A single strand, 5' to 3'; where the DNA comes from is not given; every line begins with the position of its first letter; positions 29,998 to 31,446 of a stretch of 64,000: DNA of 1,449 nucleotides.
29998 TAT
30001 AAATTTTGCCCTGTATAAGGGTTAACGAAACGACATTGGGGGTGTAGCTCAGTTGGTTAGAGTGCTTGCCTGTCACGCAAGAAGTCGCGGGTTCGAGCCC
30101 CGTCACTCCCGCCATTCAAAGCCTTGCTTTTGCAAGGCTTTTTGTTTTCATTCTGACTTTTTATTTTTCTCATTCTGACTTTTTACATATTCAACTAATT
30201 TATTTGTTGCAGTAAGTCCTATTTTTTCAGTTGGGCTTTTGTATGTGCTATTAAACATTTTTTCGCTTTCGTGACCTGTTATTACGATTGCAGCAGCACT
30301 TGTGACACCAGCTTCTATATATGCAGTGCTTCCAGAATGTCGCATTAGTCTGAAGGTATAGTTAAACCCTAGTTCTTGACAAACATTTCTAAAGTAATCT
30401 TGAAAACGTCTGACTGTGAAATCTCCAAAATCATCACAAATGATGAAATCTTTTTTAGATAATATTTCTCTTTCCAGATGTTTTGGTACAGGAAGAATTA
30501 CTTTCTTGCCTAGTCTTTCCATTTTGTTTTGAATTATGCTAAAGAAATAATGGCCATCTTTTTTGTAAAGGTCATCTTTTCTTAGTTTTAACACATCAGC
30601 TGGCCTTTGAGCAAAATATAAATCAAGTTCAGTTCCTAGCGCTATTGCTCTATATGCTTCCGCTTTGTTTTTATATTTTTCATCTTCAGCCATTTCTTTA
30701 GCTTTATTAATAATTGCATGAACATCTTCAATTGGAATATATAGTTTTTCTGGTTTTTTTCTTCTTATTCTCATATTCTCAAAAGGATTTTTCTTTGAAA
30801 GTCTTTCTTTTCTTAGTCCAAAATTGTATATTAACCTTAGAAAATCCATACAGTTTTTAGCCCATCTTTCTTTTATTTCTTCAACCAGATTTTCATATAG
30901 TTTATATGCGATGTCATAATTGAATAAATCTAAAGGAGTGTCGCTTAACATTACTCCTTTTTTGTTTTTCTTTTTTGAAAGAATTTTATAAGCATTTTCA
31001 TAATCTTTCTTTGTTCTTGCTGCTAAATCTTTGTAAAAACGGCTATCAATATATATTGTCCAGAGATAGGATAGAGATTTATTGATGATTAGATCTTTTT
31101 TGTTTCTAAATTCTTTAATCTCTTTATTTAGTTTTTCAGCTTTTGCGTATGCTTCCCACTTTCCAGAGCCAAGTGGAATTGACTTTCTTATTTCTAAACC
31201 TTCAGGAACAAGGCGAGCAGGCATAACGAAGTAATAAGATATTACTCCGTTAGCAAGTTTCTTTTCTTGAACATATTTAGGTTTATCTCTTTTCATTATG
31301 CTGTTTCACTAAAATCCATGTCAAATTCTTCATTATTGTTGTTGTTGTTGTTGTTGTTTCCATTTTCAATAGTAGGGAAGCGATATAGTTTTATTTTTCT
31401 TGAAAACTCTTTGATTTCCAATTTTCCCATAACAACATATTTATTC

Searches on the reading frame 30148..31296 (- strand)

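Call 75: search_protein_families(library=pfam, proteins=[window:30148-31296:-], max_evalue=0.001)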
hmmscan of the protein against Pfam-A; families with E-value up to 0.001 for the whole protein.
window:30148-31296:- (382 aa): 1 family
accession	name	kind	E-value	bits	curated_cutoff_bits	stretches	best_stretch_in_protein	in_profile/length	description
PF00589.27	Phage_integrase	-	9.8e-08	32.4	27.1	1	198-354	14-167/172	Phage integrase family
